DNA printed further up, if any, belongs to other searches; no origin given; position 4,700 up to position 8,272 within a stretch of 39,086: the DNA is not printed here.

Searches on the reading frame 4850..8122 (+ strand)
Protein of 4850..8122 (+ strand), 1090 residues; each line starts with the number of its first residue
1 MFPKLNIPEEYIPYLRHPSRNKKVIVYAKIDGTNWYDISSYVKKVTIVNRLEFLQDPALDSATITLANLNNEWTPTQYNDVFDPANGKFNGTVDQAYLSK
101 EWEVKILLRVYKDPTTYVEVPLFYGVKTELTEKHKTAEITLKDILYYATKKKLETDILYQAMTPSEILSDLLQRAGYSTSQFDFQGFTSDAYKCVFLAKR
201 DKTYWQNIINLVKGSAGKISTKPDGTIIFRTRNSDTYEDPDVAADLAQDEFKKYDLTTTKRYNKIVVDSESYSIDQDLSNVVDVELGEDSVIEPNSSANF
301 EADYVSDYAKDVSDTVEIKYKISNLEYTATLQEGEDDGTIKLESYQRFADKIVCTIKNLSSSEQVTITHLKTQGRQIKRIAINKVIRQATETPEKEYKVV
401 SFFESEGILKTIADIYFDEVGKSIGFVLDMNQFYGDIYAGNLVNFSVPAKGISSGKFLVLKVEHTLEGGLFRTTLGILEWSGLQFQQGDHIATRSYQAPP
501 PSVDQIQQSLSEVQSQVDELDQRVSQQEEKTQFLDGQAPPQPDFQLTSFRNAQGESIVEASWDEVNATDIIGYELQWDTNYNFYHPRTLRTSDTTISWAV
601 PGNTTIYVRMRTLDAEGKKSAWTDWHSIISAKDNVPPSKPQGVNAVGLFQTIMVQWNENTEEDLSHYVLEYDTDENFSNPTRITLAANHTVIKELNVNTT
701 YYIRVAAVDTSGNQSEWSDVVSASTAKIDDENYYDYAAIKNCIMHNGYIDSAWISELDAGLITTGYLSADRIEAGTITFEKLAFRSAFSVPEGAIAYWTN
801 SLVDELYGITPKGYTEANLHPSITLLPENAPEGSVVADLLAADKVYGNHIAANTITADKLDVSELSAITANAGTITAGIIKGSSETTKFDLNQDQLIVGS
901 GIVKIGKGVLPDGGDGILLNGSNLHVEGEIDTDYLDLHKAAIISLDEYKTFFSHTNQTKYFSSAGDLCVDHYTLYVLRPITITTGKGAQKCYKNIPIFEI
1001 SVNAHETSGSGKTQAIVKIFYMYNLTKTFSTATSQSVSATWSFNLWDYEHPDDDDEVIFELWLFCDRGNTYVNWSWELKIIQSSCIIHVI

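Call 15: search_protein_families(library=phrogs, proteins=[window:4850-8122:+])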
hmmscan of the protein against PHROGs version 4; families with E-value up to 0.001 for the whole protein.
window:4850-8122:+ (1090 aa): 8 families
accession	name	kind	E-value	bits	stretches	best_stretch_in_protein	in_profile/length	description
phrog_32822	-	head and packaging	2e-236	789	3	114-732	149-768/1548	virion structural protein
phrog_31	-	tail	1.3e-23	83.8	1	528-1046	857-1179/1565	central tail fiber J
phrog_38009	-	tail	8e-10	37.3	1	749-783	755-789/2075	tail protein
phrog_1330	-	tail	3.5e-07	29.5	1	744-788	1005-1049/1361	tail protein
phrog_8687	-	other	6.4e-07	29.1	1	675-763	329-416/599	tail protein with peptidase activity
phrog_10507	-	unknown function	8.6e-07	28.7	1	740-789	603-652/869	-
phrog_1101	-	tail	4.3e-05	22.5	1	840-900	1047-1108/1405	tail protein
phrog_6977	-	tail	5.5e-05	23.7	1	585-725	108-242/284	minor tail protein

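Call 36: search_dna_similar(query=window:4850-8122:+, collection=phages, mode=protein, max_rows=15)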
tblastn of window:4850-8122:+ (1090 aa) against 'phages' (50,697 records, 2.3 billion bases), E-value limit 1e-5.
Records with a match: 60; places in all: 62; records where one place covers at least 80% of the query: 1.
Best place of each record, by identity: <60% 60.
By first word of the organism name: Streptomyces 38; Rhizobium 14; Rhodococcus 4; Marinitoga 3; Geobacillus 1.
By host as written in the record: Streptomyces griseus ATCC 10137 13; Streptomyces viridochromogenes DSM40736 8; - 6; Streptomyces sanglieri UNT16F27A 5; Streptomyces griseofuscus ATCC 23916 4; Streptomyces mirabilis NRRL B-2400 3; Streptomyces lividans JI 1326 2; Rhizobium etli CFN42 2; and 15 more.
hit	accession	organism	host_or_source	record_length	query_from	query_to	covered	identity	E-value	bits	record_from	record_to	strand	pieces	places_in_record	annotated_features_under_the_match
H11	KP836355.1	Marinitoga camini virus 1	Marinitoga camini 1197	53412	1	921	84%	41.7%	4e-165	676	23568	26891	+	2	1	chitin binding protein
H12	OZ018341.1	Marinitoga phage MPV1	-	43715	1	860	79%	41.3%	0e+0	644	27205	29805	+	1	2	Tail fiber protein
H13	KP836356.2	Marinitoga camini virus 2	Marinitoga camini 1155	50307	1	860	79%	39.1%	0e+0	616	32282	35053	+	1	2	phage realted protein tail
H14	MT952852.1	Streptomyces phage Beuffert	Streptomyces griseus ATCC 10137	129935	534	795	24%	28.1%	1e-12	79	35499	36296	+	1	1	42: minor tail protein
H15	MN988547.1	Rhizobium phage RHph_Y2_11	Rhizobium etli Y2_11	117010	531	774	22%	29.9%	2e-13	82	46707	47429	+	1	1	tail host specificity protein J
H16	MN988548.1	Rhizobium phage RHph_Y2_17_1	Rhizobium etli Y2_17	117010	531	774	22%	29.9%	2e-13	82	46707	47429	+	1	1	tail host specificity protein J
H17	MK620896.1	Streptomyces phage Circinus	Streptomyces griseofuscus ATCC 23916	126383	529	788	24%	27.9%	1e-13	82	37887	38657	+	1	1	41: hypothetical protein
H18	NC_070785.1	Streptomyces phage Wakanda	Streptomyces sanglieri UNT16F27A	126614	534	789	23%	28.1%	3e-11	74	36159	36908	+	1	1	40: minor tail protein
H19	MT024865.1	Streptomyces phage Wakanda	Streptomyces sanglieri UNT16F27A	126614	534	789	23%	28.1%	3e-11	74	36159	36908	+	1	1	40: hypothetical protein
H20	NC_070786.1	Streptomyces phage Muntaha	Streptomyces sanglieri UNT16F27A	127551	534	789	23%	28.1%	3e-11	74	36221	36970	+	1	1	40: minor tail protein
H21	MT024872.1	Streptomyces phage Muntaha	Streptomyces sanglieri UNT16F27A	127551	534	789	23%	28.1%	3e-11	74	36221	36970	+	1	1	40: hypothetical protein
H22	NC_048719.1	Streptomyces phage Annadreamy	Streptomyces griseus ATCC 10137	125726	534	795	24%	27.3%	5e-13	80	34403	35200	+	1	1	41: minor tail protein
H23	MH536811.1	Streptomyces phage Annadreamy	Streptomyces griseus ATCC 10137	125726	534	795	24%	27.3%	5e-13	80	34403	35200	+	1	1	41: minor tail protein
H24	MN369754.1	Streptomyces phage Limpid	Streptomyces sanglieri UNT16F27A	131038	534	795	24%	27.3%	5e-13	80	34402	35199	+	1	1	41: minor tail protein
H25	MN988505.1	Rhizobium phage RHph_N1_10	Rhizobium phaseoli N1_10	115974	535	767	21%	30.5%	1e-12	79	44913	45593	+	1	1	tail host specificity protein J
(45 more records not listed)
